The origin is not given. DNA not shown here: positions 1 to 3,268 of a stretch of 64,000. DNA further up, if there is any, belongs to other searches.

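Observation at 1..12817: Bat-type MoxR/VWA operon flanked by two class III nucleotide cyclases, one a zinc-ribbon-STAND-TPR giant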

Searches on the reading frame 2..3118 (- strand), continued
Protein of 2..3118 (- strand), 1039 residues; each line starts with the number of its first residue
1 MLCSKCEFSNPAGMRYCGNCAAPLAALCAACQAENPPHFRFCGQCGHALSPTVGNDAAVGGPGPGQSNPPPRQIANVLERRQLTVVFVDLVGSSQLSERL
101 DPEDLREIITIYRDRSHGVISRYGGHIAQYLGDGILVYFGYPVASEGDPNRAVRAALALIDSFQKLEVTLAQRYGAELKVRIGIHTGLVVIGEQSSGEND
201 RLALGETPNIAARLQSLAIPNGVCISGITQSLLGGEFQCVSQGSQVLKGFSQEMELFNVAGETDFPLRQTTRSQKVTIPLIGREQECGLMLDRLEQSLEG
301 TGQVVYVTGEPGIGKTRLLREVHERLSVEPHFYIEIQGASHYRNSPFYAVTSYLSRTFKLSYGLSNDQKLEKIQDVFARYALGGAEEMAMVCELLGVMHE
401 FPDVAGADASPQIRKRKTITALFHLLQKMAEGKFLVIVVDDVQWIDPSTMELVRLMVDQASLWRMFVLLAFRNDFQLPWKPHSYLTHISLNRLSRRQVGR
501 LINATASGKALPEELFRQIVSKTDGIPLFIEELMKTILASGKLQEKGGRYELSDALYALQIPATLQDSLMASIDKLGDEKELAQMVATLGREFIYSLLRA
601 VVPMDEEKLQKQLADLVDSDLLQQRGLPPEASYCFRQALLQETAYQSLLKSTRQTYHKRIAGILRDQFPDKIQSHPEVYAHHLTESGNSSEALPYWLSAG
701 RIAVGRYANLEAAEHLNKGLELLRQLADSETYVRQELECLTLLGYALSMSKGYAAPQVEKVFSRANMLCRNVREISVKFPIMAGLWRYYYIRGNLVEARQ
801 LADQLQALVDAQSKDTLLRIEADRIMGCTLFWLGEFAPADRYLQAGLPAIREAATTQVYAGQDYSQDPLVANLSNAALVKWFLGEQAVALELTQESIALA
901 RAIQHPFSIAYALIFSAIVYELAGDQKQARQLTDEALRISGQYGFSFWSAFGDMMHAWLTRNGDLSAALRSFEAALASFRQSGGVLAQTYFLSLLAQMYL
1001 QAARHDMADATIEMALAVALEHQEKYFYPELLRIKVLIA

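Call 12: find_homologous_proteins(query=window:2-3118:-, max_evalue=1e-10)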
Query window:2-3118:- (1039 aa): 8000 proteins with E <= 1e-10 among 8000 candidates; the best 120 are listed.
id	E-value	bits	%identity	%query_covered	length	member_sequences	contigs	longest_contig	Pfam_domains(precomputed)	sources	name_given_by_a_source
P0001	0.0e+0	2337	100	100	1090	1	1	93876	PF13240.12,PF12773.14,PF13424.13,PF13401.13,PF00211.26,PF01637.25,PF13191.13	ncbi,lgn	-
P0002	0.0e+0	1497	63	100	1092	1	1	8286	PF13240.12,PF17874.8,PF12773.14,PF13401.13,PF00211.26,PF13191.13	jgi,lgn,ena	-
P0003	0.0e+0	1446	63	100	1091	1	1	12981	PF13240.12,PF17874.8,PF12773.14,PF13401.13,PF00211.26,PF13191.13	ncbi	-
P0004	2.1e-280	951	45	100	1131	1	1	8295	PF13240.12,PF12773.14,PF24463.2,PF13401.13,PF00211.26,PF13191.13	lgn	-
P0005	3.9e-280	950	45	100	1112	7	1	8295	PF13240.12,PF12773.14,PF00515.35,PF13424.13,PF13401.13,PF00211.26,PF13191.13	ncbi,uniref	ncbi:Proteins incorrectly called adenylate cyclase [hydrothermal vent metagenome]|uniref:Proteins in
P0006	2.7e-278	944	45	100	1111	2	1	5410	PF13240.12,PF12773.14,PF00515.35,PF24463.2,PF13424.13,PF13401.13,PF00211.26,PF13191.13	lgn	-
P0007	6.8e-278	943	44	100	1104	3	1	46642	PF12773.14,PF13424.13,PF13401.13,PF00211.26,PF13191.13,PF13374.13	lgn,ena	-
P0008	4.6e-277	940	45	100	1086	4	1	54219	PF12773.14,PF13424.13,PF13401.13,PF00211.26,PF13191.13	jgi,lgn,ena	-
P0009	1.5e-276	939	45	100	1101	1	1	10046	PF13240.12,PF12773.14,PF24463.2,PF13401.13,PF00211.26,PF13191.13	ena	-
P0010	2.7e-276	938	44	100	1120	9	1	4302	PF13240.12,PF12773.14,PF00515.35,PF13424.13,PF13401.13,PF00211.26,PF13191.13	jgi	-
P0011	1.9e-275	935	45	100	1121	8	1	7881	PF13240.12,PF12773.14,PF24463.2,PF13424.13,PF13401.13,PF00211.26,PF13191.13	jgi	-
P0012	2.2e-275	935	45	100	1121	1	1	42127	PF13240.12,PF12773.14,PF24463.2,PF13401.13,PF00211.26,PF13191.13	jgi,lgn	jgi:predicted ATPase/class 3 adenylate cyclase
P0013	1.8e-274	932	44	100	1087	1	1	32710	PF12773.14,PF24463.2,PF13401.13,PF00211.26,PF13191.13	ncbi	-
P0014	3.7e-274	931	45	99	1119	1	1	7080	PF13240.12,PF12773.14,PF24463.2,PF13401.13,PF00211.26,PF13191.13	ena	-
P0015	7.0e-274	930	44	100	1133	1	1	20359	PF17874.8,PF12773.14,PF24463.2,PF00211.26,PF13191.13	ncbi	ncbi:adenylate/guanylate cyclase domain-containing protein [Kaarinaea lacus]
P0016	2.3e-273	928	44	100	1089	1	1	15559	PF17874.8,PF12773.14,PF00211.26,PF13191.13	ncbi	-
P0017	2.4e-273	928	44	100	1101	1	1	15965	PF12773.14,PF24463.2,PF13401.13,PF00211.26,PF13191.13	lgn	-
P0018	1.1e-272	926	43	100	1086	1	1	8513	PF13240.12,PF12773.14,PF24463.2,PF13401.13,PF00211.26,PF13191.13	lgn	-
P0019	4.3e-272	924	44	100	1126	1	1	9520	PF13240.12,PF12773.14,PF24463.2,PF13424.13,PF00211.26,PF13191.13,PF13374.13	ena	-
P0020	6.4e-272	923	44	100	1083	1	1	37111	PF12773.14,PF24463.2,PF13424.13,PF13401.13,PF00211.26,PF13191.13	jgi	-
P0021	1.0e-271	922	44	100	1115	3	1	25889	PF13240.12,PF12773.14,PF24463.2,PF13401.13,PF00211.26,PF13191.13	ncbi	-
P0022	2.4e-271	921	44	100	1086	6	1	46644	PF12773.14,PF00211.26,PF13191.13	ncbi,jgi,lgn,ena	-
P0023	4.1e-270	917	44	100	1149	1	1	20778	PF13240.12,PF17874.8,PF12773.14,PF24463.2,PF13424.13,PF13176.13,PF13401.13,PF00211.26,PF07719.24,PF13191.13,PF13374.13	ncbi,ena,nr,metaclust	ncbi:MAG: hypothetical protein AMJ53_11330 [Gammaproteobacteria bacterium SG8_11]|nr:MAG: hypothetic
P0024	1.0e-269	916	43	100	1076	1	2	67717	PF13240.12,PF12773.14,PF24463.2,PF13401.13,PF00211.26,PF13191.13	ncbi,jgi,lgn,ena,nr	ncbi:MAG TPA: adenylate/guanylate cyclase domain-containing protein [Gammaproteobacteria bacterium]|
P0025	1.5e-269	915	43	100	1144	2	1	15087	PF17874.8,PF12773.14,PF13401.13,PF00211.26,PF13191.13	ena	-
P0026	4.2e-269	914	42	100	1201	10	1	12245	PF13240.12,PF17874.8,PF12773.14,PF24463.2,PF13424.13,PF13401.13,PF00211.26,PF13191.13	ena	-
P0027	1.4e-268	912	44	100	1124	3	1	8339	PF07721.21,PF13240.12,PF17874.8,PF12773.14,PF24463.2,PF13424.13,PF00211.26,PF13191.13,PF13374.13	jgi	-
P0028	2.7e-268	911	43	100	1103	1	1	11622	PF12773.14,PF24463.2,PF13401.13,PF00211.26,PF13191.13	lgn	-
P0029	7.3e-268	910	43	100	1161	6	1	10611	PF07721.21,PF14559.13,PF13240.12,PF17874.8,PF12773.14,PF24463.2,PF00211.26,PF13191.13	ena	-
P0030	9.0e-268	909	43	100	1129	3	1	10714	PF13240.12,PF12773.14,PF24463.2,PF13401.13,PF00211.26,PF13191.13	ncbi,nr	ncbi:MAG: AAA family ATPase [Gammaproteobacteria bacterium]|nr:AAA family ATPase [Gammaproteobacteri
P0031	1.1e-267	909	44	100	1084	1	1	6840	PF12773.14,PF24463.2,PF13424.13,PF13401.13,PF00211.26,PF13191.13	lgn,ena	-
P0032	1.1e-267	909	43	100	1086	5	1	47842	PF13240.12,PF12773.14,PF00211.26,PF13191.13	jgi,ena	-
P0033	3.2e-267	908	43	100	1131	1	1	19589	PF13240.12,PF17874.8,PF12773.14,PF00211.26,PF13191.13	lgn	-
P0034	3.4e-267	908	42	100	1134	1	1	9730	PF13240.12,PF12773.14,PF24463.2,PF13401.13,PF00211.26,PF13191.13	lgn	-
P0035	4.1e-267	907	43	100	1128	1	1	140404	PF13240.12,PF12773.14,PF13401.13,PF00211.26,PF13191.13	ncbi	ncbi:adenylate/guanylate cyclase domain-containing protein [Kaarinaea lacus]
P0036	3.1e-266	904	44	100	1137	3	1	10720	PF12773.14,PF24463.2,PF00211.26,PF13191.13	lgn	-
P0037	3.5e-266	904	43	100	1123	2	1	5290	PF13240.12,PF12773.14,PF24463.2,PF13401.13,PF00211.26,PF13191.13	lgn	-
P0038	6.3e-266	903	43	100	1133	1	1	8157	PF13240.12,PF17874.8,PF12773.14,PF24463.2,PF13424.13,PF00211.26,PF13191.13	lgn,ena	-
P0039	1.1e-265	903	43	100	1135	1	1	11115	PF12773.14,PF00211.26,PF13191.13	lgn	-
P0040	3.7e-265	901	41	100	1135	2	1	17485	PF13240.12,PF12773.14,PF24463.2,PF00211.26,PF13191.13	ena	-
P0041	4.8e-265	900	43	100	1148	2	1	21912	PF13240.12,PF17874.8,PF12773.14,PF24463.2,PF13424.13,PF00211.26,PF13191.13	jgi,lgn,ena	-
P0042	5.0e-265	900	43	100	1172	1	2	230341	PF13240.12,PF17874.8,PF12773.14,PF24463.2,PF13424.13,PF00211.26,PF13191.13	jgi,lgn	-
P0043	5.1e-265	900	43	100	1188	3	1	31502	PF13240.12,PF17874.8,PF12773.14,PF00515.35,PF24463.2,PF13424.13,PF00211.26,PF07719.24,PF13191.13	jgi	jgi:class 3 adenylate cyclase/predicted ATPase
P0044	1.6e-264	899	43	100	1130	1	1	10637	PF12773.14,PF00211.26,PF13191.13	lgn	-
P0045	2.8e-263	895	44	100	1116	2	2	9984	PF12773.14,PF24463.2,PF13401.13,PF00211.26,PF13191.13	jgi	jgi:predicted ATPase/class 3 adenylate cyclase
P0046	3.3e-263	894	43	100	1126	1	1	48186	PF13240.12,PF12773.14,PF24463.2,PF13176.13,PF13401.13,PF00211.26,PF13191.13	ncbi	ncbi:adenylate/guanylate cyclase domain-containing protein [Kaarinaea lacus]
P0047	3.3e-263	894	43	100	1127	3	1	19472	PF13240.12,PF12773.14,PF24463.2,PF13401.13,PF00211.26,PF13191.13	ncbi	-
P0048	8.4e-263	893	43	100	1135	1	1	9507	PF12773.14,PF24463.2,PF13424.13,PF13401.13,PF00211.26,PF13191.13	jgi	jgi:predicted ATPase/class 3 adenylate cyclase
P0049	1.6e-262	892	44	100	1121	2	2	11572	PF10923.15,PF12773.14,PF00515.35,PF24463.2,PF13401.13,PF00211.26,PF13181.13,PF13191.13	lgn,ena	-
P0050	1.6e-262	892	43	100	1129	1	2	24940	PF13240.12,PF12773.14,PF24463.2,PF13424.13,PF13401.13,PF00211.26,PF13191.13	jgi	jgi:class 3 adenylate cyclase/tetratricopeptide (TPR) repeat protein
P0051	3.5e-262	891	44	99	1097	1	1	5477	PF13240.12,PF12773.14,PF24463.2,PF13424.13,PF00211.26,PF24460.2,PF13248.12,PF13191.13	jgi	jgi:predicted ATPase/class 3 adenylate cyclase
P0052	6.3e-262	890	43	100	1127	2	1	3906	PF14559.13,PF13240.12,PF17874.8,PF12773.14,PF24463.2,PF13424.13,PF00211.26,PF13191.13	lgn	-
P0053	6.3e-262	890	43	100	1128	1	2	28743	PF13240.12,PF12773.14,PF24463.2,PF13401.13,PF00211.26,PF13191.13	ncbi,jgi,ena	ncbi:MAG TPA: adenylate/guanylate cyclase domain-containing protein [Gammaproteobacteria bacterium]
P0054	6.4e-262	890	43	100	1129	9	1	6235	PF13240.12,PF12773.14,PF24463.2,PF13401.13,PF00211.26,PF07719.24,PF13191.13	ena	-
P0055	1.6e-261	889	43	100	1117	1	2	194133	PF17874.8,PF12773.14,PF00211.26,PF13191.13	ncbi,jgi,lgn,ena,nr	ncbi:MAG: AAA family ATPase [Gammaproteobacteria bacterium]|nr:AAA family ATPase [Gammaproteobacteri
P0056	1.7e-261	889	43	100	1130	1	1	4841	PF13240.12,PF12773.14,PF00211.26,PF13191.13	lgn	-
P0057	1.9e-261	888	42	100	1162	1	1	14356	PF12773.14,PF24463.2,PF00211.26,PF13191.13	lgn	-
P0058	4.2e-261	887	42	100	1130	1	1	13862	PF13240.12,PF12773.14,PF24463.2,PF13401.13,PF00211.26,PF07719.24,PF13191.13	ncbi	ncbi:adenylate/guanylate cyclase domain-containing protein [Kaarinaea lacus]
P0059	4.3e-261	887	42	100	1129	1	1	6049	PF13240.12,PF17874.8,PF12773.14,PF24463.2,PF00211.26,PF13191.13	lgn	-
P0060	7.8e-261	886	43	100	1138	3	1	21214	PF13240.12,PF12773.14,PF24463.2,PF13424.13,PF00211.26,PF13191.13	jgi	jgi:class 3 adenylate cyclase/predicted ATPase/energy-coupling factor transporter ATP-binding protei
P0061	1.0e-260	886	42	100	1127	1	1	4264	PF13240.12,PF12773.14,PF24463.2,PF13401.13,PF00211.26,PF13191.13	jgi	-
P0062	1.7e-260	885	43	98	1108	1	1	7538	PF00211.26,PF13191.13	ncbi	-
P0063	6.5e-260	883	42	100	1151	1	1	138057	PF13240.12,PF12773.14,PF24463.2,PF13424.13,PF13401.13,PF00211.26,PF13191.13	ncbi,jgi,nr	ncbi:MAG: AAA family ATPase [Gammaproteobacteria bacterium]|nr:AAA family ATPase [Gammaproteobacteri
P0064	7.5e-260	883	44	100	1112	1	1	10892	PF12773.14,PF24463.2,PF13424.13,PF13401.13,PF00211.26,PF07719.24,PF13191.13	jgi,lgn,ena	-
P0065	1.5e-259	882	42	100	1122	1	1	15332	PF13240.12,PF12773.14,PF00211.26,PF13191.13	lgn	-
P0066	2.5e-259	881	42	100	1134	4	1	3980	PF13240.12,PF12773.14,PF24463.2,PF13401.13,PF00211.26,PF13191.13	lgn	-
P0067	1.3e-258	879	42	100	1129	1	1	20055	PF13240.12,PF12773.14,PF00211.26,PF13191.13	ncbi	ncbi:adenylate/guanylate cyclase domain-containing protein [Kaarinaea lacus]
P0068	1.5e-258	879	42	100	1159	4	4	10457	PF12773.14,PF00211.26,PF13191.13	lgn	-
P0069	3.7e-258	878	42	100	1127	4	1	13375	PF13240.12,PF12773.14,PF24463.2,PF13424.13,PF13401.13,PF00211.26,PF13191.13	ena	-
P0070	1.8e-257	875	42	100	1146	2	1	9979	PF13240.12,PF12773.14,PF24463.2,PF00211.26,PF13191.13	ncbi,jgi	ncbi:MAG: adenylate/guanylate cyclase domain-containing protein [Gammaproteobacteria bacterium]|jgi:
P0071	5.5e-257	874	42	99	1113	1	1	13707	PF12773.14,PF00211.26,PF13191.13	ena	-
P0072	3.7e-256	871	42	100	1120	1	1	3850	PF13240.12,PF12773.14,PF24463.2,PF13401.13,PF00211.26,PF13191.13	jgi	jgi:predicted ATPase/class 3 adenylate cyclase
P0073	4.8e-256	871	42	100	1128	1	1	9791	PF13240.12,PF12773.14,PF24463.2,PF13401.13,PF00211.26,PF13191.13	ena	-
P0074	1.8e-255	869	42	100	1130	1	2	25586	PF13240.12,PF12773.14,PF24463.2,PF00211.26,PF13191.13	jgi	-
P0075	2.2e-255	868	40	92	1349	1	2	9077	PF13424.13,PF13401.13,PF00211.26,PF13191.13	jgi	jgi:class 3 adenylate cyclase/predicted ATPase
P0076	3.6e-255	868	42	100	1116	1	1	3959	PF12773.14,PF24463.2,PF13401.13,PF00211.26,PF13191.13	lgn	-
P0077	6.6e-255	867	43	100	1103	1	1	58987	PF13240.12,PF12773.14,PF24463.2,PF13424.13,PF00211.26,PF13191.13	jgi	jgi:class 3 adenylate cyclase/predicted ATPase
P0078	2.7e-253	862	42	99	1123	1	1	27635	PF13240.12,PF12773.14,PF13424.13,PF00211.26,PF13191.13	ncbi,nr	ncbi:TOMM system kinase/cyclase fusion protein [Desulfobacterota bacterium AH_259_B03_O07]|nr:TOMM s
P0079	4.1e-253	861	43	100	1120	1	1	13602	PF13240.12,PF12773.14,PF24463.2,PF13424.13,PF00211.26,PF13191.13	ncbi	-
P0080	1.5e-252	859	41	100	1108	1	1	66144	PF13240.12,PF12773.14,PF00211.26,PF13191.13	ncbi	-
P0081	6.0e-252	857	42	100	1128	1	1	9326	PF13240.12,PF17874.8,PF12773.14,PF24463.2,PF13424.13,PF13401.13,PF00211.26,PF13191.13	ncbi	-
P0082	1.6e-251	856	41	100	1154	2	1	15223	PF12773.14,PF24463.2,PF13401.13,PF00211.26,PF13191.13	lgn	-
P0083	1.9e-251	855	43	100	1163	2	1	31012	PF07721.21,PF13240.12,PF17874.8,PF12773.14,PF24463.2,PF13424.13,PF13401.13,PF00211.26,PF07719.24,PF13191.13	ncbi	-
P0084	1.9e-251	855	43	100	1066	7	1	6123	PF13240.12,PF12773.14,PF24463.2,PF13424.13,PF13401.13,PF20703.4,PF00211.26,PF13191.13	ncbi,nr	ncbi:MAG TPA: adenylate/guanylate cyclase domain-containing protein, partial [Candidatus Binatia bac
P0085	2.1e-251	855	42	100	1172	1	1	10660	PF12773.14,PF24463.2,PF13401.13,PF00211.26,PF13191.13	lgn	-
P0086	2.5e-251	855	41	100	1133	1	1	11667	PF13240.12,PF12773.14,PF24463.2,PF13401.13,PF00211.26,PF13191.13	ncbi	-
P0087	3.1e-251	855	41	100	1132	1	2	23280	PF13240.12,PF17874.8,PF12773.14,PF00211.26,PF13191.13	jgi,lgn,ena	-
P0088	7.1e-251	854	41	100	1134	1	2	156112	PF13240.12,PF17874.8,PF12773.14,PF13401.13,PF00211.26,PF13191.13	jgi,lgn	-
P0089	9.9e-251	853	41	100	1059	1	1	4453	PF13240.12,PF12773.14,PF24463.2,PF13401.13,PF00211.26,PF13191.13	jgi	jgi:class 3 adenylate cyclase/predicted ATPase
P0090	2.0e-249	849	43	100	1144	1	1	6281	PF13240.12,PF17874.8,PF12773.14,PF00515.35,PF13424.13,PF00211.26,PF13191.13,PF13374.13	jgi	jgi:TOMM system kinase/cyclase fusion protein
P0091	9.0e-249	847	43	100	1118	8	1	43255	PF13240.12,PF12773.14,PF13424.13,PF13401.13,PF00211.26,PF13191.13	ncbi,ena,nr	ncbi:MAG: hypothetical protein DMD96_03280 [Candidatus Rokuibacteriota bacterium]|nr:MAG: hypothetic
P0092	1.2e-248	846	42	100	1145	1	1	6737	PF13240.12,PF17874.8,PF12773.14,PF13424.13,PF00211.26,PF13191.13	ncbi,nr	ncbi:MAG: AAA family ATPase [Deltaproteobacteria bacterium]|nr:AAA family ATPase [Deltaproteobacteri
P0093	2.4e-248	845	42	100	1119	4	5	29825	PF12773.14,PF24463.2,PF13401.13,PF00211.26,PF13191.13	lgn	-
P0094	7.1e-248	844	42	100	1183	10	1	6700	PF13240.12,PF17874.8,PF12773.14,PF24463.2,PF13424.13,PF13401.13,PF00211.26,PF13191.13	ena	-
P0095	9.1e-248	843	42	100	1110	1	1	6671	PF13240.12,PF12773.14,PF24463.2,PF00211.26,PF13191.13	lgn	-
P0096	1.6e-247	842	42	100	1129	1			PF13240.12,PF12773.14,PF13401.13,PF00211.26,PF13248.12,PF13191.13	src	-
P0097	5.5e-247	841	41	100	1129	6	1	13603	PF13240.12,PF13401.13,PF13248.12,PF13191.13,PF07721.21,PF17874.8,PF12773.14,PF00515.35,PF13424.13,PF00211.26,PF13181.13,PF07719.24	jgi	-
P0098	5.6e-247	841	43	99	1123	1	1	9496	PF12773.14,PF24463.2,PF00211.26,PF13191.13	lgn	-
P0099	1.5e-246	839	41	100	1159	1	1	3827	PF13240.12,PF12773.14,PF24463.2,PF00211.26,PF13191.13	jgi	jgi:predicted ATPase/class 3 adenylate cyclase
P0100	1.5e-246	839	43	92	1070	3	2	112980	PF13401.13,PF00211.26,PF13191.13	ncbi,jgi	ncbi:MAG: adenylate/guanylate cyclase domain-containing protein [Gammaproteobacteria bacterium]|jgi:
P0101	2.2e-246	839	42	100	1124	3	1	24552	PF12773.14,PF13401.13,PF00211.26,PF13191.13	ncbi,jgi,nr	ncbi:MAG: AAA family ATPase [Gammaproteobacteria bacterium]|nr:AAA family ATPase [Gammaproteobacteri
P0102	3.2e-246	838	42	100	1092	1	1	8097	PF13240.12,PF12773.14,PF24463.2,PF00211.26,PF13191.13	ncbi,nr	ncbi:MAG TPA: adenylate/guanylate cyclase domain-containing protein, partial [Candidatus Binatia bac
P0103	4.3e-246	838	41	100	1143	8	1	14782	PF17874.8,PF12773.14,PF24463.2,PF13424.13,PF00211.26,PF13191.13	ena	-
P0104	7.0e-245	834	42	100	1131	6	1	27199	PF13240.12,PF12773.14,PF13424.13,PF00211.26,PF13191.13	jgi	jgi:predicted ATPase/class 3 adenylate cyclase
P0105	4.9e-244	831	42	100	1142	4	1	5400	PF13240.12,PF17874.8,PF12773.14,PF24463.2,PF13424.13,PF13401.13,PF00211.26,PF13191.13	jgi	-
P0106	1.0e-243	830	41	100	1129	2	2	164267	PF13240.12,PF12773.14,PF13424.13,PF13401.13,PF00211.26,PF13248.12,PF13191.13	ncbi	-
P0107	1.1e-243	830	41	100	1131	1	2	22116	PF13240.12,PF12773.14,PF13424.13,PF00211.26,PF13191.13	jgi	jgi:predicted ATPase/class 3 adenylate cyclase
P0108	1.1e-243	830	43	100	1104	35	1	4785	PF13240.12,PF12773.14,PF13424.13,PF13401.13,PF00211.26,PF13191.13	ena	-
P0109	1.8e-243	829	41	100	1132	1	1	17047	PF13240.12,PF12773.14,PF00515.35,PF24463.2,PF13424.13,PF00211.26,PF07719.24,PF13191.13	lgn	-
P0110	2.3e-243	829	42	99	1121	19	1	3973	PF13240.12,PF12773.14,PF13424.13,PF13401.13,PF00211.26,PF13191.13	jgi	jgi:TOMM system kinase/cyclase fusion protein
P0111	3.4e-243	828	42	100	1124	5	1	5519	PF13240.12,PF12773.14,PF13424.13,PF13401.13,PF00211.26,PF13191.13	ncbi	-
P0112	1.5e-242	826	41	100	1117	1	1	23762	PF12773.14,PF13401.13,PF00211.26,PF13191.13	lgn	-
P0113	1.5e-242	826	41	100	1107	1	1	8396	PF12773.14,PF24463.2,PF00211.26,PF13191.13,PF13374.13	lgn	-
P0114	1.7e-242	826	42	100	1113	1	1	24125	PF13240.12,PF12773.14,PF24463.2,PF13424.13,PF13401.13,PF00211.26,PF13191.13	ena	-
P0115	5.0e-242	824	43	100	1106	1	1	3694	PF13240.12,PF12773.14,PF24463.2,PF13401.13,PF00211.26,PF13191.13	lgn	-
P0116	8.6e-242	823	41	100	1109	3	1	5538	PF13240.12,PF12773.14,PF24463.2,PF13424.13,PF13401.13,PF00211.26,PF13248.12,PF13191.13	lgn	-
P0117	1.1e-241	823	40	100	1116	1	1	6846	PF13240.12,PF17874.8,PF12773.14,PF00515.35,PF13424.13,PF13401.13,PF13428.13,PF00211.26,PF13181.13,PF07719.24,PF13191.13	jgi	-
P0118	1.3e-241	823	41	100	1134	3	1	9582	PF13240.12,PF12773.14,PF13424.13,PF00211.26,PF13191.13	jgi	jgi:TOMM system kinase/cyclase fusion protein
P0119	2.2e-241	822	42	100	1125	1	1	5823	PF13240.12,PF12773.14,PF13401.13,PF00211.26,PF13248.12,PF13191.13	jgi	jgi:TOMM system kinase/cyclase fusion protein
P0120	3.1e-241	822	41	100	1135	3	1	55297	PF10923.15,PF13240.12,PF12773.14,PF00515.35,PF24463.2,PF13424.13,PF13401.13,PF00211.26,PF13191.13,PF13374.13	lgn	-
